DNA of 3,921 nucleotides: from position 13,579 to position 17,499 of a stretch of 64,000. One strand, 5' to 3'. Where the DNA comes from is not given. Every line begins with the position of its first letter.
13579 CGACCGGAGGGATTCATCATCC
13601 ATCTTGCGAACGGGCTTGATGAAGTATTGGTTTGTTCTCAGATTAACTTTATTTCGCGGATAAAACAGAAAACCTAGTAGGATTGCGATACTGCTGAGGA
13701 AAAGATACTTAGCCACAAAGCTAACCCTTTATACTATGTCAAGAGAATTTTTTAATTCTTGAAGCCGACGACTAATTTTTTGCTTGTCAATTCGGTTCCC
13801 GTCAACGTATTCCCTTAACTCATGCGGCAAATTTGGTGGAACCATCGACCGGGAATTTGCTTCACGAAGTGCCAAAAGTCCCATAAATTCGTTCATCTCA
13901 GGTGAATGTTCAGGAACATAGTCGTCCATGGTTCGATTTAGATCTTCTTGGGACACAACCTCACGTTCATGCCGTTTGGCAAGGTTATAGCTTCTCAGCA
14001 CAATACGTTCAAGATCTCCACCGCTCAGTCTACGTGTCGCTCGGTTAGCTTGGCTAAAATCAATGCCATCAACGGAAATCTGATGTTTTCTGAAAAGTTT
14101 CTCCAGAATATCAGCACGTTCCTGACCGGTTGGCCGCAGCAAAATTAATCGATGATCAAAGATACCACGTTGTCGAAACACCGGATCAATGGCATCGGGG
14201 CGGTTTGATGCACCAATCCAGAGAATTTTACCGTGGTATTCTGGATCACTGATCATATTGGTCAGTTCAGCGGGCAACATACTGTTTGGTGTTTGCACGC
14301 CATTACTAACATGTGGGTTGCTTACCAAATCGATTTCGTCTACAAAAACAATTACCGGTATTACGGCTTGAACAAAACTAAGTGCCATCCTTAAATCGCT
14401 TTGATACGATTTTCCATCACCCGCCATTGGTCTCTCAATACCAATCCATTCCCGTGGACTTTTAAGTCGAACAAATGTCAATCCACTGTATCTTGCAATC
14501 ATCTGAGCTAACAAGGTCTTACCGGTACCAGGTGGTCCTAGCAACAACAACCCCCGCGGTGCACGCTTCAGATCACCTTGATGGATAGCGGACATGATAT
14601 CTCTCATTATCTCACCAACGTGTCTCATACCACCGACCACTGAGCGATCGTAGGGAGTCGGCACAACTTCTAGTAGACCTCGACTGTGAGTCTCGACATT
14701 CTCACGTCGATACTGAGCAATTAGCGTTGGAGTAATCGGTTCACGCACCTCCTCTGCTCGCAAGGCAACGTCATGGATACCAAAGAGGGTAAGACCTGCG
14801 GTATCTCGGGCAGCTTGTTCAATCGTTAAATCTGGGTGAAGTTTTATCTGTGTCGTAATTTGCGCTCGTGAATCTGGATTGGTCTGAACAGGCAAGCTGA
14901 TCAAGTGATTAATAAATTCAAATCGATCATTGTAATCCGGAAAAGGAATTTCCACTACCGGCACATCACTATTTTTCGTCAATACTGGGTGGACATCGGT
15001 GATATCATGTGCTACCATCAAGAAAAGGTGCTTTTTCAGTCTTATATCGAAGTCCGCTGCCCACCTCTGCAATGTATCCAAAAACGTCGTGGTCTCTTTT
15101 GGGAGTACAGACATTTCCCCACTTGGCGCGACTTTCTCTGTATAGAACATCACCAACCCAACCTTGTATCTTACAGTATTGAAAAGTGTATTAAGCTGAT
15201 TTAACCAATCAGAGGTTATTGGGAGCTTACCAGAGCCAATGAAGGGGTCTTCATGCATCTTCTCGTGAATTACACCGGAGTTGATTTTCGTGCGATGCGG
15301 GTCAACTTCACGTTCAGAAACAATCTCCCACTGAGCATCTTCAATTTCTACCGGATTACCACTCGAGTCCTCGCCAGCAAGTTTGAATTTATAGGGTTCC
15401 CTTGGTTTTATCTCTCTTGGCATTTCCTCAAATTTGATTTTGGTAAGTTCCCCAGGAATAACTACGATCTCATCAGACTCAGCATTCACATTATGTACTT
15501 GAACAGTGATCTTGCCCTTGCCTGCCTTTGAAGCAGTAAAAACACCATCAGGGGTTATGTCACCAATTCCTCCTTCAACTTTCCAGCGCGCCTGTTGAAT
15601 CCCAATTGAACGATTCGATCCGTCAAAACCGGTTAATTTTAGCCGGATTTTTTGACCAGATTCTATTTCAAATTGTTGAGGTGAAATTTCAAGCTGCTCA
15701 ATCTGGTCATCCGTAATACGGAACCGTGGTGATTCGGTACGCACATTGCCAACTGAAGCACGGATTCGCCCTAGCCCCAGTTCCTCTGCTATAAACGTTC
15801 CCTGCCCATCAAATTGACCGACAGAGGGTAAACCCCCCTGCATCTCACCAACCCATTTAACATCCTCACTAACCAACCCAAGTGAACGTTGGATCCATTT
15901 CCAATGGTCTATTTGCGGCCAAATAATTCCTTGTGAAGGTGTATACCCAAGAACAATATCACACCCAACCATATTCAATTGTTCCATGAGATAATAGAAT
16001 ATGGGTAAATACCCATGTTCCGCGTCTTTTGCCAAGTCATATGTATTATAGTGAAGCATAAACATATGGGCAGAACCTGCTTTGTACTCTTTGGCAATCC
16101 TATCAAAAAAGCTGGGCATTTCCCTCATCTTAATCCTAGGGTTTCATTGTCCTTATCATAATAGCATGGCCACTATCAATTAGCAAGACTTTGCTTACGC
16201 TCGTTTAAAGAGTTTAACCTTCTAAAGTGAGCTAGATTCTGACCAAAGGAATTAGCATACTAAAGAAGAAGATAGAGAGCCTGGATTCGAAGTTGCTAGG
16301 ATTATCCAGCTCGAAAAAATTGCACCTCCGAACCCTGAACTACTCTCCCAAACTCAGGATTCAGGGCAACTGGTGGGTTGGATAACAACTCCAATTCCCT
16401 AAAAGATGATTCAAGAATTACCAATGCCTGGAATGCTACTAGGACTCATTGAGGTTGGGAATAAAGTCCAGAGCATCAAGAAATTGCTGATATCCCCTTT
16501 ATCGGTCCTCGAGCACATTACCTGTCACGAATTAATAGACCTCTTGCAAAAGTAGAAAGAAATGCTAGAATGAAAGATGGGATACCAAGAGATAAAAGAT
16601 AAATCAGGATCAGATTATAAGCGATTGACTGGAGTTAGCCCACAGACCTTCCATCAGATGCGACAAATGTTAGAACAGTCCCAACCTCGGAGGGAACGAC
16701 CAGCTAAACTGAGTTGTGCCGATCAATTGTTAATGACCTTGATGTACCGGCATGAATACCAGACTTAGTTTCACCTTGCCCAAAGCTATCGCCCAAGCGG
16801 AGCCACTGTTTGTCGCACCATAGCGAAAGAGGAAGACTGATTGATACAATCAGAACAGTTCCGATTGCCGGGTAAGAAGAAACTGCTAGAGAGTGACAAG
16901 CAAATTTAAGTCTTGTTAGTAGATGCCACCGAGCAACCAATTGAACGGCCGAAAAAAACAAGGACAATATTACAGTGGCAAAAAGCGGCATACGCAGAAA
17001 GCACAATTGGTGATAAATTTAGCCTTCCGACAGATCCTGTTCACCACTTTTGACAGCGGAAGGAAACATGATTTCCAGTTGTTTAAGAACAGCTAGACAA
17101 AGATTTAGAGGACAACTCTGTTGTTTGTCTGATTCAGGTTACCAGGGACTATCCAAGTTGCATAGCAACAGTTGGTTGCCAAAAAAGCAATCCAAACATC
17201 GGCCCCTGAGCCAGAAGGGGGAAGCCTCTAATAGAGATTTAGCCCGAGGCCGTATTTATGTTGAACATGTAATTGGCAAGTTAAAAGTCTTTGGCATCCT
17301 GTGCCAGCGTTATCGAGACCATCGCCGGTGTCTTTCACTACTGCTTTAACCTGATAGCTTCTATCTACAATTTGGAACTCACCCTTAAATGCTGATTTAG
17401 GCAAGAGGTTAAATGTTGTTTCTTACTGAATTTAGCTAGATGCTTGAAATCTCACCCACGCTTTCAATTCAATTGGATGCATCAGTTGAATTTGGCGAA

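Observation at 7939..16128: Cytoplasmic AAA+ ATPase carrying Ig-like domains, 12 bp upstream of a 1925-aa repetitive surface protein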

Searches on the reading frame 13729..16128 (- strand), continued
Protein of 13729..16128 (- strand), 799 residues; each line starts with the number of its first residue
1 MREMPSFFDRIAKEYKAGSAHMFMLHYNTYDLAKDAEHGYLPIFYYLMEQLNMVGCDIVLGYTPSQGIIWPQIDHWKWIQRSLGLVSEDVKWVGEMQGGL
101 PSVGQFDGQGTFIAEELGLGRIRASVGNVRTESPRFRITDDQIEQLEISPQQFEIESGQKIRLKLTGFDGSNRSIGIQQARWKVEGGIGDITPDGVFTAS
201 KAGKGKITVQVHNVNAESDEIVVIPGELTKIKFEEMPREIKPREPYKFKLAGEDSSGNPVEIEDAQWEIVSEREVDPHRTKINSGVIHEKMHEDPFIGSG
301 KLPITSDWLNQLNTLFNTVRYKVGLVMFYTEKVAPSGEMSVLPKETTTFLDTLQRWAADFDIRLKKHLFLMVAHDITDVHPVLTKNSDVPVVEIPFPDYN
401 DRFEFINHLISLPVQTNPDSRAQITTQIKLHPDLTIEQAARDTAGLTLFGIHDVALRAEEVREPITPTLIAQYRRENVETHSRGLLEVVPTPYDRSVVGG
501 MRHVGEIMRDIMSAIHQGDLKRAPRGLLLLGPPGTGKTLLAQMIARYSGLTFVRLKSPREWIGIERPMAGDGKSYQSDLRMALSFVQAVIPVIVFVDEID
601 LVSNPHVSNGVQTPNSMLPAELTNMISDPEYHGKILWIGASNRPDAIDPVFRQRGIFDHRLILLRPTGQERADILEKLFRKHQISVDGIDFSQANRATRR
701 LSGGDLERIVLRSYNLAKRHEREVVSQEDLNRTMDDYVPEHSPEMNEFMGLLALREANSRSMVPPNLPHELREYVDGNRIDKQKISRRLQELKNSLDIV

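Call 82: search_protein_families(library=pfam, proteins=[L001:8980-9645:+, L004:8766-9404:+, L006:9123-9761:+, L005:9401-9976:+, L008:8501-9790:+, L002:8056-9021:-, L007:2292-4319:+, L042:46-1356:+], max_evalue=0.01)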
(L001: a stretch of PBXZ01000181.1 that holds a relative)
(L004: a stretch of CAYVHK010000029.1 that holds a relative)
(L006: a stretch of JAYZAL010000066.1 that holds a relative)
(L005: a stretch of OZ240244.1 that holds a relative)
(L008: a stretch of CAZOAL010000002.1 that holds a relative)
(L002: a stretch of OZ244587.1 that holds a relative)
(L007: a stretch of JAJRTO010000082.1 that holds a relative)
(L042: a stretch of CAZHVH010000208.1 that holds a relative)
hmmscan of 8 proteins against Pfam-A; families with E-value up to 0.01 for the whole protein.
L001:8980-9645:+ (221 aa): 1 family
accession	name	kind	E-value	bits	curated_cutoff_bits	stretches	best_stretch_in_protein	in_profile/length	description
PF01556.23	DnaJ_C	-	8.8e-31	107.4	26.6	1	61-202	27-152/152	DnaJ C terminal domain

L004:8766-9404:+ (212 aa): 4 families
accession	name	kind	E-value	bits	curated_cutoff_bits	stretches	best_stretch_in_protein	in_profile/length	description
PF01596.23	Methyltransf_3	-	1e-31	110.3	22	1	40-211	27-203/204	O-methyltransferase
PF13578.12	Methyltransf_24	-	4.4e-11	44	26.3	1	63-163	2-104/105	Methyltransferase domain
PF13649.12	Methyltransf_25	-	3.8e-05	24.7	27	1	61-157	1-97/97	Methyltransferase domain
PF01135.25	PCMT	-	0.0047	17.2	20.3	1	42-118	58-132/210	Protein-L-isoaspartate(D-aspartate) O-methyltransferase (PCMT)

L006:9123-9761:+ (212 aa): 4 families
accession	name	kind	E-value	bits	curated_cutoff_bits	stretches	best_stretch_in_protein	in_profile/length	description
PF01596.23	Methyltransf_3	-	4.4e-31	108.2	22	1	40-211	27-203/204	O-methyltransferase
PF13578.12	Methyltransf_24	-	8.3e-09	36.7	26.3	1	63-163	2-104/105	Methyltransferase domain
PF13649.12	Methyltransf_25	-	0.00024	22.2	27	1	61-157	1-97/97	Methyltransferase domain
PF01135.25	PCMT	-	0.0013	19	20.3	1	44-160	60-170/210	Protein-L-isoaspartate(D-aspartate) O-methyltransferase (PCMT)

L005:9401-9976:+ (191 aa): 1 family
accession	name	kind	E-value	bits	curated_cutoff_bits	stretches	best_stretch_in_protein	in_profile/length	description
PF02517.21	Rce1-like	-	1.1e-14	54.9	22.4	1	89-176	5-93/93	Type II CAAX prenyl endopeptidase Rce1-like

L008:8501-9790:+ (429 aa): 6 families
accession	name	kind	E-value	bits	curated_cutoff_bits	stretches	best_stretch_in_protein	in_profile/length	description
PF00483.29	NTP_transferase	-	5.7e-63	213.2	21.2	1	7-276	2-243/245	Nucleotidyl transferase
PF25247.1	LbH_GLGC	-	9.8e-45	152.2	27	1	296-428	1-135/135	GLGC left-handed parallel beta-helix domain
PF24894.1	Hexapep_GlmU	-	2.2e-10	41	23.3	2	303-349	11-57/104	GlmU-like, C-terminal hexapeptide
PF25084.1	LbH_EIF2B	-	8.9e-06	26.1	54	0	371-396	30-55/105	EIF2B subunit epsilon LbH domain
PF12804.13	NTP_transf_3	-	0.00012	22.7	27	1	7-152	1-121/160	MobA-like NTP transferase domain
PF00132.30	Hexapep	-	0.0056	16.8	27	0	369-396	2-30/36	Bacterial transferase hexapeptide (six repeats)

L002:8056-9021:- (321 aa): 8 families
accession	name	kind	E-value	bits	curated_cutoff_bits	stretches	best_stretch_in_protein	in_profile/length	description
PF01370.27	Epimerase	-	3.5e-35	122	20.9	1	7-232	2-224/240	NAD dependent epimerase/dehydratase family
PF16363.11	GDP_Man_Dehyd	-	1.3e-30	107.5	27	1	7-234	1-238/332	GDP-mannose 4,6 dehydratase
PF01073.25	3Beta_HSD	-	1.4e-16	60.8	22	1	7-231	1-227/280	3-beta hydroxysteroid dehydrogenase/isomerase family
PF02719.21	Polysacc_synt_2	-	1.4e-11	44.6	20.2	1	7-125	2-128/293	Polysaccharide biosynthesis protein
PF04321.23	RmlD_sub_bind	-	2.8e-10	40.2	27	1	4-200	1-165/287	RmlD substrate binding domain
PF07993.18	NAD_binding_4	-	4.9e-05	23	20.1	1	8-192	1-216/258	Male sterility protein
PF08659.16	KR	-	0.00076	19.9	22.6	1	5-138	2-150/180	KR domain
PF13460.12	NAD_binding_10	-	0.0082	16.5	27.2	0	10-131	1-104/184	NAD(P)H-binding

L007:2292-4319:+ (675 aa): 4 families
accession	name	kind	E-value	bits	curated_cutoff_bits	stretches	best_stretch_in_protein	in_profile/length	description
PF01968.24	Hydantoinase_A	-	6.3e-102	341.2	22.9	1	203-481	1-289/291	Hydantoinase/oxoprolinase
PF05378.19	Hydant_A_N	-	7.7e-50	169.5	25.2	1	12-181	2-172/176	Hydantoinase/oxoprolinase N-terminal region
PF19278.4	Hydant_A_C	-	7.9e-17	61.7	21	1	496-667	11-188/193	Hydantoinase/oxoprolinase C-terminal domain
PF14450.12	FtsA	-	0.002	18.9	31.8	0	12-141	1-95/127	Cell division protein FtsA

L042:46-1356:+ (436 aa): 4 families
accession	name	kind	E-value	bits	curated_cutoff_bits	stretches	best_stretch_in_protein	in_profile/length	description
PF04413.22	Glycos_transf_N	-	6.5e-42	143.5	23.9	1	50-215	12-179/179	3-Deoxy-D-manno-octulosonic-acid transferase (kdotransferase)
PF13692.12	Glyco_trans_1_4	-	0.00049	20.8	27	0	242-397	7-142/142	Glycosyl transferases group 1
PF13439.12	Glyco_transf_4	-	0.0053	17.2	28.5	0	103-206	49-160/170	Glycosyltransferase Family 4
PF02350.25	Epimerase_2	-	0.0079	15.5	30.6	0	182-287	124-235/347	UDP-N-acetylglucosamine 2-epimerase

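Call 84: find_encoding_contigs(protein=P0009, flank=8000, max_places=2)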
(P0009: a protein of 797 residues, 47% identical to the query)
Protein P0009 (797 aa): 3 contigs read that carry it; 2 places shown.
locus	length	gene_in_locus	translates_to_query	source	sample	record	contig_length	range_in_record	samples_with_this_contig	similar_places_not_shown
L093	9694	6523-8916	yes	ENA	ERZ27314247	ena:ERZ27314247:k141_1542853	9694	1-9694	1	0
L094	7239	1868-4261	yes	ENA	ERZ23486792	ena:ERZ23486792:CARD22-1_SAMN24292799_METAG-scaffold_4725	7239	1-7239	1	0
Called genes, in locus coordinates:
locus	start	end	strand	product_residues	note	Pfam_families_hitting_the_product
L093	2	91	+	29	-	?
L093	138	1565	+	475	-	PF00171:Aldedh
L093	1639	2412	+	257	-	PF00970:FAD_binding_6, PF00175:NAD_binding_1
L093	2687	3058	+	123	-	-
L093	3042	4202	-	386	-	PF16930:Porin_5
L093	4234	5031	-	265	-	PF01113:DapB_N, PF05173:DapB_C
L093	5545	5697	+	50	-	-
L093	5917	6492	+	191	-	PF02517:Rce1-like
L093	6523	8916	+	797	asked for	PF00004:AAA (weak)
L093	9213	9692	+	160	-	?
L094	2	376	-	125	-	?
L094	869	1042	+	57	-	-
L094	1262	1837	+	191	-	PF02517:Rce1-like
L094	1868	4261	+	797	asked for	PF00004:AAA (weak)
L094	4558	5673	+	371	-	PF02746:MR_MLE_N, PF26685:DUF8230_C, PF13378:MR_MLE_C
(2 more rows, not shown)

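Call 85: find_encoding_contigs(protein=P0014, flank=8000, max_places=2)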
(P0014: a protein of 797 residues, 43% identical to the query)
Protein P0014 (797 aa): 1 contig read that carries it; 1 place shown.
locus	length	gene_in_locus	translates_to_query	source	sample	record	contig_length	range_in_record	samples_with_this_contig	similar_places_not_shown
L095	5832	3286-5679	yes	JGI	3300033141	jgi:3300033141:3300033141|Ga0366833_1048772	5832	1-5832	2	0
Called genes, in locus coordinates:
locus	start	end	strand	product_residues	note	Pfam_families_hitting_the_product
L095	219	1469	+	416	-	PF01933:CofD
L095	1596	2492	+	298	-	PF01833:TIG, PF13205:Big_5, PF01476:LysM (faint)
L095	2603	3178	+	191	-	-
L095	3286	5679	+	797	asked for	PF02368:Big_2 (faint), PF00004:AAA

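Call 98: find_related_loci(query=window:13729-16128:-, collection=metagenome_contigs, flank=8000)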
Query window:13729-16128:- (799 aa) in metagenome_contigs; peptide patterns used: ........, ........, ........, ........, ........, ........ (x = any residue, [..] = any of these).
59 stretches matched a pattern; 5 encode a relative of the query (tblastn E <= 1e-3); 4 distinct loci.
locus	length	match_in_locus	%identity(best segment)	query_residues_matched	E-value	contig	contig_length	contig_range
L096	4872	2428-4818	91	1-796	0e+0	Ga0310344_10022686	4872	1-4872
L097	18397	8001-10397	93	1-799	0e+0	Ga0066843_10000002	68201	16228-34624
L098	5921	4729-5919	99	1-397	0e+0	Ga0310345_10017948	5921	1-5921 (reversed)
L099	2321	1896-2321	100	1-142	1e-94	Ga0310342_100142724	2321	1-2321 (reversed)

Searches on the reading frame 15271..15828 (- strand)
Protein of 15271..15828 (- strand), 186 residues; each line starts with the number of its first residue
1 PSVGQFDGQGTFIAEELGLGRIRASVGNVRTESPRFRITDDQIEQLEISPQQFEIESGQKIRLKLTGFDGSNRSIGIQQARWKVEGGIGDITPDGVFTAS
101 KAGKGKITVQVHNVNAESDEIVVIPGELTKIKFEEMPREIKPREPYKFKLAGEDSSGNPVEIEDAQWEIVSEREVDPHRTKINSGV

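Call 34: search_protein_families(library=pfam, proteins=[window:15271-15828:-], max_evalue=10)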
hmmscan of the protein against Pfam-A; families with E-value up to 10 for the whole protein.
seq(186 aa): 4 families
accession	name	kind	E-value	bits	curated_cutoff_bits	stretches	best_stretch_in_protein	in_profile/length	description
PF02368.24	Big_2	-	0.011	16.1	22.8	1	44-115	3-72/79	Bacterial Ig-like domain (group 2)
PF16422.10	COE1_DBD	-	0.025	14.6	27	1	125-186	30-92/231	Transcription factor COE1 DNA-binding domain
PF13473.12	Cupredoxin_1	-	0.069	13.6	27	0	45-76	29-60/104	Cupredoxin-like domain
PF22359.2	Big-like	-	0.24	12.1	27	0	94-115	18-39/48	Bacterial Ig-like domain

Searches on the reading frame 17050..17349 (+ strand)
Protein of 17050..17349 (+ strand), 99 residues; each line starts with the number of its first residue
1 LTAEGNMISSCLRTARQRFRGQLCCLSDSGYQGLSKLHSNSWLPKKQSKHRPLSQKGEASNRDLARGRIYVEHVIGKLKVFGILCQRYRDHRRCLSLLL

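Call 94: search_protein_families(library=pfam, proteins=[window:17050-17349:+], max_evalue=0.001)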
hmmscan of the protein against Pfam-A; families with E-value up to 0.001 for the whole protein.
window:17050-17349:+ (99 aa): 2 families
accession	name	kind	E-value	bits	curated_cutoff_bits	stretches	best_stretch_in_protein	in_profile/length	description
PF13359.12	DDE_Tnp_4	-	1.2e-08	35.2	24.8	1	19-91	72-141/158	DDE superfamily endonuclease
PF01609.27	DDE_Tnp_1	-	1.8e-05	25.1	23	1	12-93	69-186/200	Transposase DDE domain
